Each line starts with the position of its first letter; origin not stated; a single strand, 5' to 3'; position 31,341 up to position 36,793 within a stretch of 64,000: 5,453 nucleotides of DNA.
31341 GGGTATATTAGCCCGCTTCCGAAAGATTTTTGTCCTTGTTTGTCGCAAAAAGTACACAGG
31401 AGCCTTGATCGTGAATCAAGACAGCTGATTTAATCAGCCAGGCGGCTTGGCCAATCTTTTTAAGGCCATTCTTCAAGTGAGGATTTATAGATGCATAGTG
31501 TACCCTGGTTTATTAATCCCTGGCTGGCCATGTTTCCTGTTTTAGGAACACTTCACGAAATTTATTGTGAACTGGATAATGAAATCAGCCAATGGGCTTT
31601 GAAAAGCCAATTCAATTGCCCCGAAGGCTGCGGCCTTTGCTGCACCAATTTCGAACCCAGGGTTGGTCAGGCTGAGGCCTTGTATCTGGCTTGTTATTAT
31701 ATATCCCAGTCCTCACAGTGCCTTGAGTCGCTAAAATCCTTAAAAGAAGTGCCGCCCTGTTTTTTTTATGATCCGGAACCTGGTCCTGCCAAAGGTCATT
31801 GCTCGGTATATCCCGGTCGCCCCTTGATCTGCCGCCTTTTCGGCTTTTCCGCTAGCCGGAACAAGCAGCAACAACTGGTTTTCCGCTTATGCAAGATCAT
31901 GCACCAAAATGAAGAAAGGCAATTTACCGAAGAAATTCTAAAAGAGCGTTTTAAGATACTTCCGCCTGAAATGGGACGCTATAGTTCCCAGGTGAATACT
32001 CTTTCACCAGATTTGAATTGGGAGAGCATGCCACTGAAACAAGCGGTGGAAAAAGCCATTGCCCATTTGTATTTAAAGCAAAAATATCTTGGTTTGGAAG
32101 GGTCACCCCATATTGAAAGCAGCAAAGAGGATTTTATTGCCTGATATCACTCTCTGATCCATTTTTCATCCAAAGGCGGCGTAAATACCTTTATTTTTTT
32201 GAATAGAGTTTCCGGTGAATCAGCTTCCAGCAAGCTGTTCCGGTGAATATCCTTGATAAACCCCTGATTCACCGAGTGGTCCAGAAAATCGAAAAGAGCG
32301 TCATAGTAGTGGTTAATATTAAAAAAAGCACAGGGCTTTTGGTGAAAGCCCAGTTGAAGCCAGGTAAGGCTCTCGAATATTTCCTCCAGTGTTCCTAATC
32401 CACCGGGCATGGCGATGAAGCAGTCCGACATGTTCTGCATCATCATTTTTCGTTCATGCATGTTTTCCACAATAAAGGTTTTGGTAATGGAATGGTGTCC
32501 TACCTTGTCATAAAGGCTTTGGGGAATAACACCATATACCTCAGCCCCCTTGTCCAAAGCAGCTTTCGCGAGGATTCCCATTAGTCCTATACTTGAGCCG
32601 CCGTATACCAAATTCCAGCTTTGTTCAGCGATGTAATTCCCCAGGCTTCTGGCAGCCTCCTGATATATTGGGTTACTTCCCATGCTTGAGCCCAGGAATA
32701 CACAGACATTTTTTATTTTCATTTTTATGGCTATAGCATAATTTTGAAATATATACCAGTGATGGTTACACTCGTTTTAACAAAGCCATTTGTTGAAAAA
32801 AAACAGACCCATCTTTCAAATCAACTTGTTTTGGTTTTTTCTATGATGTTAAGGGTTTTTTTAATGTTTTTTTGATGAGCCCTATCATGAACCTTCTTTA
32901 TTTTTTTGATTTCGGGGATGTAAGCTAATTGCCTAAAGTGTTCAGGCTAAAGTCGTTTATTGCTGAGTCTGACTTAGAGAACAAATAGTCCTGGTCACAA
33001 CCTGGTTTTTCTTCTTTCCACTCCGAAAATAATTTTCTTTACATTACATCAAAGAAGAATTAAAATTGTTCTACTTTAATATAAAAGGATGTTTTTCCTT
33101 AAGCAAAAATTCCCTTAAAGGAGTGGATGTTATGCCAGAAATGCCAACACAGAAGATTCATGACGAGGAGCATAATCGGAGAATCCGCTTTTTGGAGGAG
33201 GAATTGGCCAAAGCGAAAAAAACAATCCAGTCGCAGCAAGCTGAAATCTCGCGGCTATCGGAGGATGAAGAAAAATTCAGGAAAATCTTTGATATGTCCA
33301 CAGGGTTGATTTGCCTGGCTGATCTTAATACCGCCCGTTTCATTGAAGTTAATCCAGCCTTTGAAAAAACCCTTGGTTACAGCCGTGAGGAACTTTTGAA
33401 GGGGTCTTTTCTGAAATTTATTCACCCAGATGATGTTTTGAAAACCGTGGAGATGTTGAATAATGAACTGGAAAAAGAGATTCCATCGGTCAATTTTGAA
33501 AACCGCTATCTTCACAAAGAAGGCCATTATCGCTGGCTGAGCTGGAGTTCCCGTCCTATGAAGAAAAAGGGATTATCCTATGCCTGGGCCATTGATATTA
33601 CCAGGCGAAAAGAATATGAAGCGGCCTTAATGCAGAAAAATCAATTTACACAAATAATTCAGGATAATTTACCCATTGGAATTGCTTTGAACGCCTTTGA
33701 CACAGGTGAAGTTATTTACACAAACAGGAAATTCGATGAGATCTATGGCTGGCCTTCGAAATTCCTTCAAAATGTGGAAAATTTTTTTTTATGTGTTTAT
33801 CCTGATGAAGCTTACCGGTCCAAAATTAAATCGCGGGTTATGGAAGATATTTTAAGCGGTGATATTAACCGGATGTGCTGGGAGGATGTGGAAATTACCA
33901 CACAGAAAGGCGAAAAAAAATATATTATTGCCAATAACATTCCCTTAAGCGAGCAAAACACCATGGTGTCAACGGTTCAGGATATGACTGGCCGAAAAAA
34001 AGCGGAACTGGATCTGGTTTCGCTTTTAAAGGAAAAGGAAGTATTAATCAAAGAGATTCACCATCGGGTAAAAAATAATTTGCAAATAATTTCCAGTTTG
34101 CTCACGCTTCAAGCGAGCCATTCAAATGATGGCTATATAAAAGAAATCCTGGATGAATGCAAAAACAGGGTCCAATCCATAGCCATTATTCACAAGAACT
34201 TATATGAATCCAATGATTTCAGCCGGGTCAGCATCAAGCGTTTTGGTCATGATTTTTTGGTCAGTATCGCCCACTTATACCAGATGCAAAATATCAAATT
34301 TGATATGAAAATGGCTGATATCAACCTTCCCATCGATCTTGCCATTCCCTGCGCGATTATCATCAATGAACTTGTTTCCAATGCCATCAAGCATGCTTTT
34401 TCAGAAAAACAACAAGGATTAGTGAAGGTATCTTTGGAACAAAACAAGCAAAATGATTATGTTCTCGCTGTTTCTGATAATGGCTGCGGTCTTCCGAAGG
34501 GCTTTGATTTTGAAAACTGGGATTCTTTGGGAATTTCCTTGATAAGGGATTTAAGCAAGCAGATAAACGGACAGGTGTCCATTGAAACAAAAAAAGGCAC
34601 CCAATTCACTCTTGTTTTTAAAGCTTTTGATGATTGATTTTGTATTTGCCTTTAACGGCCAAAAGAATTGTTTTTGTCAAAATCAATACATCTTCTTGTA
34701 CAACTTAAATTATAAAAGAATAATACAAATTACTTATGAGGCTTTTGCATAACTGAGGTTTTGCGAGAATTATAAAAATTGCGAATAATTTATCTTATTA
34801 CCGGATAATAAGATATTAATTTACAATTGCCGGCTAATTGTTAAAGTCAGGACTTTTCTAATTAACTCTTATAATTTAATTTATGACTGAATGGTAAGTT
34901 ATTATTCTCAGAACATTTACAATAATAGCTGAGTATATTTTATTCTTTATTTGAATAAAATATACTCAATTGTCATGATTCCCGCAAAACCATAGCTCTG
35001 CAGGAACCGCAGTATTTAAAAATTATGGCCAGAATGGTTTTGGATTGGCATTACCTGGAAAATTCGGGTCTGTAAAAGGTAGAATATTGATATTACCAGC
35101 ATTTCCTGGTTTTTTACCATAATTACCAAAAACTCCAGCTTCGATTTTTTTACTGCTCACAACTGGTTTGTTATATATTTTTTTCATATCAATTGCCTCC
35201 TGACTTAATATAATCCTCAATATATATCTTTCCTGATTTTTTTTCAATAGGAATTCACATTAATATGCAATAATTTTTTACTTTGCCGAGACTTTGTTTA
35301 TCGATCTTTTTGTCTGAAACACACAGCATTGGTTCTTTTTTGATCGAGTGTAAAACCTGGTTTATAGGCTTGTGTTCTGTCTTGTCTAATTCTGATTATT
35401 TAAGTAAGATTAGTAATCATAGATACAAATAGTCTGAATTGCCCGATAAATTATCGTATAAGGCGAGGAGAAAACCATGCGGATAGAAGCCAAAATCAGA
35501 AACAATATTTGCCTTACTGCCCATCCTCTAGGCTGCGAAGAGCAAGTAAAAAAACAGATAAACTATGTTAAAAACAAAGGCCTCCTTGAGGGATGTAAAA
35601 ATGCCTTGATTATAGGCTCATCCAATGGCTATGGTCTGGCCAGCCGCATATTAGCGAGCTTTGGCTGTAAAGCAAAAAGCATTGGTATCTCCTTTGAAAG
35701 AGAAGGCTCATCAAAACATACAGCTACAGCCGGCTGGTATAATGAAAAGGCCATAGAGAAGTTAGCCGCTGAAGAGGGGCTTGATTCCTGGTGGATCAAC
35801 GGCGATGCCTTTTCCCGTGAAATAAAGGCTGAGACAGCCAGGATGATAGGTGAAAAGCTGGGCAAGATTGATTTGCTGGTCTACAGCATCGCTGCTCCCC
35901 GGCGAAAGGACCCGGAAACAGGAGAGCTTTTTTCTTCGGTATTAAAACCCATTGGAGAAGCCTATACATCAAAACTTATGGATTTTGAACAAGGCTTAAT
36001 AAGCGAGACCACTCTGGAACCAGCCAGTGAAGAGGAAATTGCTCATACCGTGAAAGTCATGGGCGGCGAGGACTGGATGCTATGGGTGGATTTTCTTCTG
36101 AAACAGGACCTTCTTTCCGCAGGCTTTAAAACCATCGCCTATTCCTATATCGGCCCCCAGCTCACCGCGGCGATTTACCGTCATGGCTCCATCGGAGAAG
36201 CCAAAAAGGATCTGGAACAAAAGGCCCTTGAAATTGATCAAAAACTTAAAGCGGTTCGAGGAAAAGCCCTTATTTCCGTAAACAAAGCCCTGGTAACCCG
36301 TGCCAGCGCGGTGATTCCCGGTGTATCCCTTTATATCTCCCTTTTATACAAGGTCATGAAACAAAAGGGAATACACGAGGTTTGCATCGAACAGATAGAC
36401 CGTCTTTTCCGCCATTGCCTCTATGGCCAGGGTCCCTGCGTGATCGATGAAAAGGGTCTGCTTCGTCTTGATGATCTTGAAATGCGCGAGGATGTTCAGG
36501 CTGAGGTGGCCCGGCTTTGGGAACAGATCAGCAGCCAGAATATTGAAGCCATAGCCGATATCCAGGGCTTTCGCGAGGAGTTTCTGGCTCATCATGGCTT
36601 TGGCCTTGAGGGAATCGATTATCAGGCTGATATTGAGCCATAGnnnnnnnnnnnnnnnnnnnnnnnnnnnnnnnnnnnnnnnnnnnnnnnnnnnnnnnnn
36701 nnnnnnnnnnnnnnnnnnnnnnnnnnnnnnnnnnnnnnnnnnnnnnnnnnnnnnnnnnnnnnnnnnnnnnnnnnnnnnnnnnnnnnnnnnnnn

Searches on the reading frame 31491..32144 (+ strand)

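Call 84: search_protein_families(library=pfam, proteins=[window:31491-32144:+], max_evalue=0.0001)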
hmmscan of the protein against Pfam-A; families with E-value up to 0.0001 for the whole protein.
window:31491-32144:+ (217 aa): 1 family
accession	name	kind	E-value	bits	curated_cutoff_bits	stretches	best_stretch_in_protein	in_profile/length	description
PF03692.20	CxxCxxCC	-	9.3e-08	33.1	23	1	43-124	2-73/85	Putative zinc- or iron-chelating domain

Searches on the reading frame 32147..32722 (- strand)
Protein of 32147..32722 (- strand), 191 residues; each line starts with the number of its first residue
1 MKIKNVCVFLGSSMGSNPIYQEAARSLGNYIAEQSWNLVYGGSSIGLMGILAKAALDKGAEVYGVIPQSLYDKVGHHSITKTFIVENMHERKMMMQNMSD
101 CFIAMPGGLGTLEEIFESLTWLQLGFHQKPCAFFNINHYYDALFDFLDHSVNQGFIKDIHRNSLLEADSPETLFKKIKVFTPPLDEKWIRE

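Call 84: search_protein_families(library=pfam, proteins=[window:32147-32722:-], max_evalue=0.0001)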
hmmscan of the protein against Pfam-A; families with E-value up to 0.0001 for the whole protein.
window:32147-32722:- (191 aa): 2 families
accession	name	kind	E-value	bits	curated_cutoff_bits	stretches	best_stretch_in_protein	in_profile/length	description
PF03641.19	Lysine_decarbox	-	5.8e-41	140.2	27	1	48-177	1-131/131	Possible lysine decarboxylase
PF18306.6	LDcluster4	-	5.5e-16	59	26.3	1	10-119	7-114/151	SLOG cluster4 family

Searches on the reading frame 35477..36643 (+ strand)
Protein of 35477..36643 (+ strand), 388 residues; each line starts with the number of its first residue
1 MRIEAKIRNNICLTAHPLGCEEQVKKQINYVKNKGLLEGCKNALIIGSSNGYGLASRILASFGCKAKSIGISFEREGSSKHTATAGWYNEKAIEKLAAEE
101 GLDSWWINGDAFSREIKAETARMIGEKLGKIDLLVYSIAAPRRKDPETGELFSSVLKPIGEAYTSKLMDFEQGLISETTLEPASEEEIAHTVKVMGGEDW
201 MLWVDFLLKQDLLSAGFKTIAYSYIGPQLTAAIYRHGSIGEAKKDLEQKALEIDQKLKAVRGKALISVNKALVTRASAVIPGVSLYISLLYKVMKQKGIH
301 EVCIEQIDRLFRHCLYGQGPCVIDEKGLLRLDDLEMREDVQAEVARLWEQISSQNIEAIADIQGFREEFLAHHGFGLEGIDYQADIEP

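Call 11: find_encoding_contigs(protein=window:35477-36643:+, flank=3000, max_places=5)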
Protein window:35477-36643:+ (388 aa): 1 contig read that carries it; 1 place shown.
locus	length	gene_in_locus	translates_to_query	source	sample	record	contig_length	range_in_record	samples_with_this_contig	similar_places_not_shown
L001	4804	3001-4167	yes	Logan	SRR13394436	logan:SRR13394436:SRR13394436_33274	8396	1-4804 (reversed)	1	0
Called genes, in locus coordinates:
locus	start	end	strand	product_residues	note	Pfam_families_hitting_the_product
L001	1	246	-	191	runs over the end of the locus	PF18306:LDcluster4, PF03641:Lysine_decarbox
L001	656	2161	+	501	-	PF00989:PAS, PF13188:PAS_8, PF13426:PAS_9, PF08447:PAS_3, PF07536:HWE_HK (weak), PF07568:HisKA_2, PF02518:HATPase_c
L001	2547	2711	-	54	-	-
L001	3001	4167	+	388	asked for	PF12242:Eno-Rase_NADH_b, PF12241:Enoyl_reductase, PF07055:Eno-Rase_FAD_bd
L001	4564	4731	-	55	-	-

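Call 29: find_homologous_proteins(query=window:35477-36643:+, max_evalue=1e-100)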
Query window:35477-36643:+ (388 aa): 7772 proteins with E <= 1e-100 among 8000 candidates; the best 120 are listed.
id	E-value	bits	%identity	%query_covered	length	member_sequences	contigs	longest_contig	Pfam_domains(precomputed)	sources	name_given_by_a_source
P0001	1.9e-255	865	100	100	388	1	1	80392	PF12241.15,PF07055.19,PF12242.15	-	-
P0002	1.2e-170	586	-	-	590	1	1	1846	PF12241.15,PF07055.19,PF12242.15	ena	-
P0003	1.8e-167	575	66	100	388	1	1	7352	PF12241.15,PF07055.19,PF12242.15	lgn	-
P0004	1.3e-158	546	63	100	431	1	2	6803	PF12241.15,PF07055.19,PF12242.15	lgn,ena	-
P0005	4.1e-155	535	60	100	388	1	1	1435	PF12241.15,PF07055.19,PF12242.15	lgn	-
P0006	4.3e-153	528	62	99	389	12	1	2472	PF12241.15,PF07055.19,PF12242.15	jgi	-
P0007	4.3e-153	528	61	100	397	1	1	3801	PF12241.15,PF07055.19,PF12242.15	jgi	jgi:enoyl-[acyl-carrier protein] reductase/trans-2-enoyl-CoA reductase (NAD+)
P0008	8.0e-153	527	60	100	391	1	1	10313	PF12241.15,PF07055.19,PF12242.15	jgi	jgi:enoyl-[acyl-carrier protein] reductase/trans-2-enoyl-CoA reductase (NAD+)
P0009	8.5e-153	527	59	100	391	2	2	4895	PF12241.15,PF07055.19,PF12242.15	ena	-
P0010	1.1e-152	527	60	100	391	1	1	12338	PF12241.15,PF07055.19,PF12242.15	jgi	jgi:enoyl-[acyl-carrier protein] reductase/trans-2-enoyl-CoA reductase (NAD+)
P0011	1.5e-152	526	60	100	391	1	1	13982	PF12241.15,PF07055.19,PF12242.15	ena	-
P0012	2.7e-152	525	59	100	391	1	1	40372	PF12241.15,PF07055.19,PF12242.15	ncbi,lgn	-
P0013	4.8e-152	525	61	100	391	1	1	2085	PF12241.15,PF07055.19,PF12242.15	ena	-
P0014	5.1e-152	524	61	100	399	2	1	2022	PF12241.15,PF07055.19,PF12242.15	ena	-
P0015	6.2e-152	524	60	99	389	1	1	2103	PF12241.15,PF07055.19,PF12242.15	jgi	jgi:enoyl-[acyl-carrier protein] reductase/trans-2-enoyl-CoA reductase (NAD+)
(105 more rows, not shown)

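Call 30: find_encoding_contigs(protein=P0003, flank=6000, max_places=2)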
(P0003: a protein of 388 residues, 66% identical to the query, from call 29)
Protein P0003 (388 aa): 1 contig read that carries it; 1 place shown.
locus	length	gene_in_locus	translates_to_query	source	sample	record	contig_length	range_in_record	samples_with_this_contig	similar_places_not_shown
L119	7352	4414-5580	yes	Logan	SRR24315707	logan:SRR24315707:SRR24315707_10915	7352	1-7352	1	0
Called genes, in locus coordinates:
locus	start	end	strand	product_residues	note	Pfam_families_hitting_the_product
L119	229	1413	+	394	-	PF01180:DHO_dh, PF01207:Dus (weak), PF12837:Fer4_6 (faint), PF13187:Fer4_9 (weak), PF13237:Fer4_10 (weak), PF14697:Fer4_21, PF12838:Fer4_7 (weak), PF00037:Fer4 (weak), +2 more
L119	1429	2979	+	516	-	PF00860:Xan_ur_permease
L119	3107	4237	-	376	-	PF02073:Peptidase_M29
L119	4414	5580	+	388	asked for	PF12242:Eno-Rase_NADH_b, PF12241:Enoyl_reductase, PF07055:Eno-Rase_FAD_bd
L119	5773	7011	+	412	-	PF00201:UDPGT, PF06722:EryCIII-like_C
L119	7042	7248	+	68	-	-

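Call 31: find_encoding_contigs(protein=P0004, flank=6000, max_places=2)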
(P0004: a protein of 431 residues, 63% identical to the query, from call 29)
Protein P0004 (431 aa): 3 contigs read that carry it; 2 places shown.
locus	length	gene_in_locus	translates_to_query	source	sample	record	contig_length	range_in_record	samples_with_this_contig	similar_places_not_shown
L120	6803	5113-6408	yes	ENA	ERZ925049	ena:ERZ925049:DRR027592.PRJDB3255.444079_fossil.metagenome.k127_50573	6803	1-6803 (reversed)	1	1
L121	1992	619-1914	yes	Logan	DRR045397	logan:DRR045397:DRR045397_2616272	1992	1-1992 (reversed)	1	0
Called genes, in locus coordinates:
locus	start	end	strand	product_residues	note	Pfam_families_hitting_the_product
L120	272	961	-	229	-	PF02361:CbiQ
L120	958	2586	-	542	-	PF03193:RsgA_GTPase (faint), PF13481:AAA_25 (faint), PF00005:ABC_tran, PF02463:SMC_N, PF13304:AAA_21, PF02463:SMC_N (weak), PF00005:ABC_tran, PF13304:AAA_21 (weak), +9 more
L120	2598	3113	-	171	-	PF09512:ThiW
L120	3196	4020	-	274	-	PF02110:HK, PF01256:Carb_kinase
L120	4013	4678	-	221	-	PF02581:TMP-TENI, PF03060:NMO (weak)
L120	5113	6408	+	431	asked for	PF12242:Eno-Rase_NADH_b, PF12241:Enoyl_reductase, PF07055:Eno-Rase_FAD_bd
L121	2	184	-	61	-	?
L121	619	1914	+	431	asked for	PF12242:Eno-Rase_NADH_b, PF12241:Enoyl_reductase, PF07055:Eno-Rase_FAD_bd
